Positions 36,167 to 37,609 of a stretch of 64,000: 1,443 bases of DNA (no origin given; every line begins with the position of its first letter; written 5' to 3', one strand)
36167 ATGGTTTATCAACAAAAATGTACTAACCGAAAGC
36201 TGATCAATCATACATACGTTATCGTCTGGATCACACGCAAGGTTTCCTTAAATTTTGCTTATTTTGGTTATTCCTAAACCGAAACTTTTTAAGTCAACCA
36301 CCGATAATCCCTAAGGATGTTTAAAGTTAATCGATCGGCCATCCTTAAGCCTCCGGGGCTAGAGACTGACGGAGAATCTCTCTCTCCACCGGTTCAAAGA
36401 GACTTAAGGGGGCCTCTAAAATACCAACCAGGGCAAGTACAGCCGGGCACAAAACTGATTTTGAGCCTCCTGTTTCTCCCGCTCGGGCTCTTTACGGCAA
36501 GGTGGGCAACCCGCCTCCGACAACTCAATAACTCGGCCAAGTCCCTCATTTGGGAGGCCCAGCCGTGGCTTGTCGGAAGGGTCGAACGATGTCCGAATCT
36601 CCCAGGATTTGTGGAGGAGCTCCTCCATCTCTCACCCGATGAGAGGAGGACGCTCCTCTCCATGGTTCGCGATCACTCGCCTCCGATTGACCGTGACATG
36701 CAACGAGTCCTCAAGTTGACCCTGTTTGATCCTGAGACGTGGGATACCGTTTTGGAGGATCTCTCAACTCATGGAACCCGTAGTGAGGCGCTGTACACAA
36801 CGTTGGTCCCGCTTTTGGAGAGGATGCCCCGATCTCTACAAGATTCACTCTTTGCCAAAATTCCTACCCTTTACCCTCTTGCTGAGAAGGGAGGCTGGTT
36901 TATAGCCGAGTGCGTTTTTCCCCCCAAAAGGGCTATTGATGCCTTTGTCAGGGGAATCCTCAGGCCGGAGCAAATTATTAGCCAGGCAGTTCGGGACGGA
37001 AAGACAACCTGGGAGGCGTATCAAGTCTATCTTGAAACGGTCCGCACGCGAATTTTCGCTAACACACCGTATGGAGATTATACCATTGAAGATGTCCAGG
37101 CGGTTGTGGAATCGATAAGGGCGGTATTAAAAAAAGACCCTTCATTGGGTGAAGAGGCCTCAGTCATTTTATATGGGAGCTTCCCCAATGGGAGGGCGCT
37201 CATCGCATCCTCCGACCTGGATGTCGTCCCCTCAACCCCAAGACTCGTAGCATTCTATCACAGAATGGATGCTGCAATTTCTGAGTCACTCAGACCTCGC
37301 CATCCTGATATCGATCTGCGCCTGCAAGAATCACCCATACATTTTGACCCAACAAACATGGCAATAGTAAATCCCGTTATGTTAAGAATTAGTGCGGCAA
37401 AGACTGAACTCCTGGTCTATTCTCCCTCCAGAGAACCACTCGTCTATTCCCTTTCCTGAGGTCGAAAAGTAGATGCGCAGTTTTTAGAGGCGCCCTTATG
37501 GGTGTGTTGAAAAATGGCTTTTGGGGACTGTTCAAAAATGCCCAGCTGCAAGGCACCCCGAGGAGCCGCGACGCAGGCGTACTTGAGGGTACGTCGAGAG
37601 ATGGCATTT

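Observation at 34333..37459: AT-rich divergent two-gene module: EF-hand/helical-repeat protein and C-terminal-NTase protein sharing a palindromic operator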

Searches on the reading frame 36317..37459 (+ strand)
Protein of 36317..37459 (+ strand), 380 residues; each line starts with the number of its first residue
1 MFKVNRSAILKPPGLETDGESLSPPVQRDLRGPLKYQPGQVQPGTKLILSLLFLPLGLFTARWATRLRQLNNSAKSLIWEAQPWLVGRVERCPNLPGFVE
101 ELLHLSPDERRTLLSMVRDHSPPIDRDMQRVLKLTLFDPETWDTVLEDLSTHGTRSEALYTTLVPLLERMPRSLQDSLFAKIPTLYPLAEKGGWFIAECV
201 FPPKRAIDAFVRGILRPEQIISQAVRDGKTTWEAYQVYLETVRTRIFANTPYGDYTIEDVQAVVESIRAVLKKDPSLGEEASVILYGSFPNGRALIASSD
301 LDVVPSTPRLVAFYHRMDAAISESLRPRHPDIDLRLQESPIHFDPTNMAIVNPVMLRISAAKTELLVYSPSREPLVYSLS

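Call 4: search_protein_families(library=pfam, proteins=[window:36317-37459:+], max_evalue=1)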
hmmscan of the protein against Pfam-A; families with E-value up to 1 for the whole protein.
window:36317-37459:+ (380 aa): 1 family
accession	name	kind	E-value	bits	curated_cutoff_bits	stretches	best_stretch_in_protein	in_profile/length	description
PF01909.29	NTP_transf_2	-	0.0048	17.7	21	1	270-311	7-44/93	Nucleotidyltransferase domain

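Call 5: search_protein_families(library=ncbifam, proteins=[window:36317-37459:+], max_evalue=1)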
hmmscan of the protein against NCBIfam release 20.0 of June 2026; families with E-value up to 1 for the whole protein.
window:36317-37459:+ (380 aa): 1 family
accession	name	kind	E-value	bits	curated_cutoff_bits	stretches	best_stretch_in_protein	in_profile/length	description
NF053871.1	DS2_2_antiphage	equivalog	0.13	11.5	350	1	261-307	21-69/294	anti-phage nucleotidyltransferase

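Call 8: find_homologous_proteins(query=window:36317-37459:+, max_evalue=0.01)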
Query window:36317-37459:+ (380 aa): 3 proteins with E <= 0.01 among 3995 candidates.
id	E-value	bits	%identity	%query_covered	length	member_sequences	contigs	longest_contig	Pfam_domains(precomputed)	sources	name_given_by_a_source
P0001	2.7e-251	851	100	100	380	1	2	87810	-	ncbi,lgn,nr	ncbi:MAG: hypothetical protein HYT77_09195 [Deltaproteobacteria bacterium]|nr:hypothetical protein [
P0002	2.0e-175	601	86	87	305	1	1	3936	-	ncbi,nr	ncbi:MAG: hypothetical protein HYW02_00435 [Deltaproteobacteria bacterium]|nr:hypothetical protein [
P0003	7.9e-21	93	29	68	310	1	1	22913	-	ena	-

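Call 10: find_encoding_contigs(protein=P0002, flank=10000)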
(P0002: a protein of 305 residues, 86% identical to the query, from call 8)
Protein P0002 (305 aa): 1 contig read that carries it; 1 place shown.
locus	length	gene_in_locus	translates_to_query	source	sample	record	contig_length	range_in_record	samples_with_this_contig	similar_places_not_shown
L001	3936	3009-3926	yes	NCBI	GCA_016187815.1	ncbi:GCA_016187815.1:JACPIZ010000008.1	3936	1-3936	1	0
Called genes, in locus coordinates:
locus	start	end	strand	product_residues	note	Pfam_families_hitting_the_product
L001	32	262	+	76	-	PF00587:tRNA-synt_2b (weak)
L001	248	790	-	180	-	PF03938:OmpH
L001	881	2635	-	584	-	-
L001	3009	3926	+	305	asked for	-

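Call 11: find_encoding_contigs(protein=P0003, flank=10000)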
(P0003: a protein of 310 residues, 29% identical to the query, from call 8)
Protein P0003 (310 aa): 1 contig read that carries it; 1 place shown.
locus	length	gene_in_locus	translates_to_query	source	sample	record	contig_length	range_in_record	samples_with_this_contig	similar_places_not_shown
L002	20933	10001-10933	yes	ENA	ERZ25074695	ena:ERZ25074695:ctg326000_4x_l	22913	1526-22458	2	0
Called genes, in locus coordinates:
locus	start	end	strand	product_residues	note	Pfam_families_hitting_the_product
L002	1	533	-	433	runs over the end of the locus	PF02885:Glycos_trans_3N, PF00591:Glycos_transf_3, PF07831:PYNP_C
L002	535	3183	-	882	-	-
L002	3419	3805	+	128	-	-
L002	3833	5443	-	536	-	-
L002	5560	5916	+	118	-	PF00072:Response_reg (weak)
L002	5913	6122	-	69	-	-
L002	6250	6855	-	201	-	-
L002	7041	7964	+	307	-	-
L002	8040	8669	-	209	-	-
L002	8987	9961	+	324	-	PF00149:Metallophos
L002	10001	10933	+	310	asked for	-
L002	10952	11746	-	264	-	PF04951:Peptidase_M55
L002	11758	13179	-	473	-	PF02470:MlaD, PF27164:Aq_493_lipo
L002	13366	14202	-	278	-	PF14394:DUF4423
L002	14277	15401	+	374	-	PF00413:Peptidase_M10 (weak)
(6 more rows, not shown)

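Call 15: find_homologous_proteins(query=A1, max_evalue=0.1)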
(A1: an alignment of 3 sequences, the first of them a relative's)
Query A1 (3 sequences) (380 aa, profile of the alignment): 3 proteins with E <= 0.1 among 8000 candidates.
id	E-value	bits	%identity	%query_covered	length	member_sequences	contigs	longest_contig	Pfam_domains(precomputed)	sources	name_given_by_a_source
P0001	2.8e-200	683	100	100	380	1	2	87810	-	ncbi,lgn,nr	ncbi:MAG: hypothetical protein HYT77_09195 [Deltaproteobacteria bacterium]|nr:hypothetical protein [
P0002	4.8e-178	609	86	87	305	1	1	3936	-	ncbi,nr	ncbi:MAG: hypothetical protein HYW02_00435 [Deltaproteobacteria bacterium]|nr:hypothetical protein [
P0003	4.2e-128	445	29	68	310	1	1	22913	-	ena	-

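Call 27: search_solved_structures(query=A1, max_evalue=10, show_alignments=3)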
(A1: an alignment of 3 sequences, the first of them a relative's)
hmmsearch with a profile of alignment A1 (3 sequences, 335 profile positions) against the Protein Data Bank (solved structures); distinct sequences matched with E-value up to 10: 3.
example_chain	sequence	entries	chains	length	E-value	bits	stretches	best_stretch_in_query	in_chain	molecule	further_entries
1ylq_A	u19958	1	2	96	0.37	13.1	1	227-264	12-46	putative nucleotidyltransferase, hypothetical protein AF0614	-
6ixy_A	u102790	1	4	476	1.1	11.6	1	166-218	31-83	pilin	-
9gzg_A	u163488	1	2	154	2.4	10.4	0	84-114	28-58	Engineered CTPR protein with glutamic acids for conductivity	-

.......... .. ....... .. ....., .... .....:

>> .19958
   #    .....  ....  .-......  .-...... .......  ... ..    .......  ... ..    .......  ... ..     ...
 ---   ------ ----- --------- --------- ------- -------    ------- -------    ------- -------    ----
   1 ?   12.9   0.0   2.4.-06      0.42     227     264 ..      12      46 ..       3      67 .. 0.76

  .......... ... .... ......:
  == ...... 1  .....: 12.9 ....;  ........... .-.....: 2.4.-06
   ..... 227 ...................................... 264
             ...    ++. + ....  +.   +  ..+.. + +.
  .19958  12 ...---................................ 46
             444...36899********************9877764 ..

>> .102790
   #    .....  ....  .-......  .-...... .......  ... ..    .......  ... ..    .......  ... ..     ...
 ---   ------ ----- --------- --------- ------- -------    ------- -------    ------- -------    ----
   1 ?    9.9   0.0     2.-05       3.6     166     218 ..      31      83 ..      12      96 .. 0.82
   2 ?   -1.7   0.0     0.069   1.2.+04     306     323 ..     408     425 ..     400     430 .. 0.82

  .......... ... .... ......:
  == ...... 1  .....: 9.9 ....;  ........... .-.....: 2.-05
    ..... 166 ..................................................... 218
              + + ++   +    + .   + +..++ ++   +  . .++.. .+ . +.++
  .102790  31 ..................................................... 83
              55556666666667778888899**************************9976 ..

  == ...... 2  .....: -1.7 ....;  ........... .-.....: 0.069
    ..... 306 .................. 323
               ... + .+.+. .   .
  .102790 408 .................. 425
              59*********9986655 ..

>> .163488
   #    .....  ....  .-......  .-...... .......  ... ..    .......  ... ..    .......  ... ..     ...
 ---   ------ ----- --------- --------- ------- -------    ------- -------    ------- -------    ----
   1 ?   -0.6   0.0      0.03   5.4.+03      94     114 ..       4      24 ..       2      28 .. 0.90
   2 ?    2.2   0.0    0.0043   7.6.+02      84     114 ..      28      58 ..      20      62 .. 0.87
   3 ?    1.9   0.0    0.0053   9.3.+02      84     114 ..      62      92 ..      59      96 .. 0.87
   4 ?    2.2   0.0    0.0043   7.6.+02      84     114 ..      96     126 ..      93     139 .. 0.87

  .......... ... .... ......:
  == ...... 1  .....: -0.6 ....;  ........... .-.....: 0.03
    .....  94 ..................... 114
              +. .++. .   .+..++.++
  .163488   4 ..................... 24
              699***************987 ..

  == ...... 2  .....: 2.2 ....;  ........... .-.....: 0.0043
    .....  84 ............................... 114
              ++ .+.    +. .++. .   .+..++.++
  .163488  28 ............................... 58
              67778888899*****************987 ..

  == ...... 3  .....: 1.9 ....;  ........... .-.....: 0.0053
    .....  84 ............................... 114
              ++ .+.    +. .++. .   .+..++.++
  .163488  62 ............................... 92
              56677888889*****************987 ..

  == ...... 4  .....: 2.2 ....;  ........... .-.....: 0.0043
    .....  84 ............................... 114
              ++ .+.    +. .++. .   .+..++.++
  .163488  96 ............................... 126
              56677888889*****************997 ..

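Call 28: search_protein_families(library=pfam, alignment_id=A1, max_evalue=5)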
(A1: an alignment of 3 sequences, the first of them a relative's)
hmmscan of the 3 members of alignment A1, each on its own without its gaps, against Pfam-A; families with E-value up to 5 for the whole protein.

A. member 1, P0001 (380 aa): 1 family
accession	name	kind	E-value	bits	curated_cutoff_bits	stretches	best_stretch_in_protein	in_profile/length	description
PF01909.29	NTP_transf_2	-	0.0048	17.7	21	1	270-311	7-44/93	Nucleotidyltransferase domain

B. families by the number of members that match (of 3 scanned): 3 families
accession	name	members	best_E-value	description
PF01909.29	NTP_transf_2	3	0.0033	Nucleotidyltransferase domain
PF18537.6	CODH_A_N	1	0.2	Carbon monoxide dehydrogenase subunit alpha N-terminal domain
PF18765.7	Polbeta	1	0.23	Polymerase beta, Nucleotidyltransferase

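Call 29: search_protein_families(library=padloc, proteins=[window:36317-37459:+, P0003], max_evalue=1)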
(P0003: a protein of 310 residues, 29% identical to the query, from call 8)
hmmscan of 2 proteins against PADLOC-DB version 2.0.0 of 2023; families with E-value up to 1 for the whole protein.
window:36317-37459:+ (380 aa): 1 family
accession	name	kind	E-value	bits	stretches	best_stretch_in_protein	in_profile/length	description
PDLC00788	Cyclase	-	0.0028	15.2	1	259-306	19-68/297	oligonucleotide-cyclase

P0003 (310 aa): 2 families
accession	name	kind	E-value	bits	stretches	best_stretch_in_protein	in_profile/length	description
PDLC03929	RmrT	-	0.014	13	1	117-160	75-117/198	-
PDLC04905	PDC-S09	-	0.041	12.2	1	191-217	23-49/101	-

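Call 37: predict_structure(alignment_id=A2)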
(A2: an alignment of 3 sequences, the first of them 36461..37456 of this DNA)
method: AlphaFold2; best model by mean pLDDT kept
length: 332 residues; sequences in the alignment: 3
mean_pLDDT: 42.8   pTM: 0.32
mean pLDDT of the five models: 42.8, 38.5, 37.8, 37.2, 35.9
residues with pLDDT >= 90: 0; 70-90: 3; 50-70: 92; < 50: 237
segments of 3 or more residues with pLDDT < 50: 1-33, 45-49, 72-170, 184-188, 193-208, 238-265, 276-306, 319-332
pLDDT, mean of each block of 10 residues (from residue 1): 44 42 42 49 49 53 53 42 39 38 33 34 37 30 25 34 41 59 51 43 41 61 62 49 30 31 48 50 33 27 44 58 40 39
secondary structure, 60 per line:
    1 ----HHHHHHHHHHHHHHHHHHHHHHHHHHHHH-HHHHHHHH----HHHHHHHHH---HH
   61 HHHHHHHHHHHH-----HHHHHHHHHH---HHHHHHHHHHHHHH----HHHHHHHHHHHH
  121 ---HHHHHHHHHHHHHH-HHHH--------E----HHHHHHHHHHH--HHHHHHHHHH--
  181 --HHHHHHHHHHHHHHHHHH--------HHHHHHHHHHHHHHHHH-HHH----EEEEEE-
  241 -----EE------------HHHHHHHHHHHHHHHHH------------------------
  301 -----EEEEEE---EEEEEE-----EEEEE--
elements in order: H5-33 H35-42 H47-55 H59-72 H78-87 H91-104 H109-120 H124-137 H139-142 H156-166 H169-178 H183-200 H209-225 E234-239 H260-276 E306-311 E315-320 E326-330

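Call 52: search_dna_similar(query=window:36317-37459:+, collection=plasmids, mode=protein, max_evalue=0.01, max_rows=10)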
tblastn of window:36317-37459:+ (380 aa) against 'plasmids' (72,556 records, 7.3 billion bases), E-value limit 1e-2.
No match.

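Call 57: find_encoding_contigs(protein=P0001, flank=3000)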
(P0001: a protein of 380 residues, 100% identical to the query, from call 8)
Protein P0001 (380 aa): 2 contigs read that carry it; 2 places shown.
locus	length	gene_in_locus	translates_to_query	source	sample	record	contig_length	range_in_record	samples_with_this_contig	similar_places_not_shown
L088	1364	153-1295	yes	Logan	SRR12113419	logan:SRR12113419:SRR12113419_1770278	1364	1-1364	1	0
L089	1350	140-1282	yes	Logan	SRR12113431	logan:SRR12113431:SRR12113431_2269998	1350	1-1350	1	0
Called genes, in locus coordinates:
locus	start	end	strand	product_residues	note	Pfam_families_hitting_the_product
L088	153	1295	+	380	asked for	-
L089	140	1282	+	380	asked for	-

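Call 71: find_related_loci(query=A1, collection=metagenome_contigs, flank=8000)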
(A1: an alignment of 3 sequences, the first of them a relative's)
Query A1 (380 aa) in metagenome_contigs; peptide patterns used: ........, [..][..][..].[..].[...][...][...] (x = any residue, [..] = any of these).
200 stretches matched a pattern; 3 encode a relative of the query (tblastn E <= 1e-3); 3 distinct loci.
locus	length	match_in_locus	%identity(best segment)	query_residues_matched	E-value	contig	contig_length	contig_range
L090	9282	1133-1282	42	255-306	8e-7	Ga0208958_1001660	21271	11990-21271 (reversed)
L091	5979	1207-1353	43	256-306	3e-6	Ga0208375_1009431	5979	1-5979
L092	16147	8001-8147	43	256-306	3e-6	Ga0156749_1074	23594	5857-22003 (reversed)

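Call 83: fold_search(model_id=the predicted structure, library=pdb)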
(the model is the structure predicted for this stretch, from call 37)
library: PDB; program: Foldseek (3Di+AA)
matches with E <= 10: 142; with E <= 0.001: 0
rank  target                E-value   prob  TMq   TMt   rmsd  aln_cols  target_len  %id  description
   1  9n49_G                8.5e-01  0.04  0.11  0.11  27.6       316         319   17  C-ring - single subunit of the 34-mer CCW flagellar switch complex - FliF, FliG, FliM, and FliN from Salmonella (released 2025-03-12)
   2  8vib_G                9.0e-01  0.08  0.12  0.12  20.6       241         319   14  CW Flagellar Switch Complex - FliF, FliG, FliM, and FliN forming single subunit of the C-ring from Salmonella (released 2024-02-28)
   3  6fvn_A                1.3e+00  0.08  0.10  0.09  13.0       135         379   15  DNA polymerase sliding clamp from Mycobacterium tuberculosis with bound P7 peptide (released 2019-04-10)
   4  8ufg_G                1.4e+00  0.08  0.14  0.15  20.8       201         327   10  Acinetobacter baylyi LptB2FG bound to Acinetobacter baylyi lipopolysaccharide (released 2024-01-03)
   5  2ffg_B                1.6e+00  0.54  0.08  0.30   1.5        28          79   18  Novel x-ray structure of the YkuJ protein from Bacillus subtilis. Northeast Structural Genomics target SR360. (released 2005-12-27)
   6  9n6b_B                1.9e+00  0.09  0.16  0.12  12.2       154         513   14  Structure of the retron IA complex with HNH nuclease in the "up" orientation (released 2025-04-23)
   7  6qi5_N                1.9e+00  0.06  0.10  0.12  19.6       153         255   14  Near Atomic Structure of an Atadenovirus Shows a possible gene duplication event and Intergenera Variations in Cementi (released 2020-08-05)
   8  8c4j_B                1.9e+00  0.04  0.12  0.21  12.7       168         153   11  CdaA-compound 4 complex (released 2023-06-07)
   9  7dg0_A                2.0e+00  0.05  0.13  0.22  12.1       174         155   10  Structure and function of Diadenylate cyclase DacM in Mycoplasma ovipneumoniae (released 2021-11-17)
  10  6n61_F                2.4e+00  0.05  0.15  0.13  24.4       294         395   12  Escherichia coli RNA polymerase sigma70-holoenzyme bound to upstream fork promoter DNA and Capistruin (released 2019-01-09)
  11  2x1e_C                2.4e+00  0.03  0.09  0.08  19.2       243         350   10  The crystal structure of mature acyl coenzyme A:isopenicillin N acyltransferase from Penicillium chrysogenum in comple (released 2010-03-09)
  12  7dfx_A                2.6e+00  0.04  0.13  0.23  11.4       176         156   11  Structure and function of Diadenylate cyclase DacM in Mycoplasma ovipneumoniae (released 2021-11-17)
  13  5hke_A                2.8e+00  0.30  0.07  0.07   2.1        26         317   12  bile salt hydrolase from Lactobacillus salivarius (released 2016-05-11)
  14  8blt_D                2.8e+00  0.28  0.07  0.07   2.2        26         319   12  Structure of Lactobacillus salivarius (Ls) bile salt hydrolase(BSH) in complex with taurocholate (TCA) (released 2023-03-08)
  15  7svi_A                2.8e+00  0.05  0.09  0.09  13.3       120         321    8  Bile Salt Hydrolase C from Lactobacillus johnsonii (released 2023-01-25)
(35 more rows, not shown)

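Call 87: search_protein_families(library=phrogs, proteins=[window:36317-37459:+, P0003, L092:7014-8522:+], max_evalue=0.1)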
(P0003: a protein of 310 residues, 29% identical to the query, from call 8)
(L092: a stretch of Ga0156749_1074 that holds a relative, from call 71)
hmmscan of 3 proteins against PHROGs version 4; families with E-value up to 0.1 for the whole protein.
window:36317-37459:+ (380 aa): 0 families

P0003 (310 aa): 0 families

L092:7014-8522:+ (503 aa): 0 families

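Call 90: find_related_loci(query=A1, collection=viral_contigs, flank=5000)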
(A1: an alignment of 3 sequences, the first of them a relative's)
Query A1 (380 aa) in viral_contigs; peptide patterns used: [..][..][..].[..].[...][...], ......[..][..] (x = any residue, [..] = any of these).
116 stretches matched a pattern, but none encodes a relative of the query by tblastn (E <= 1e-3).
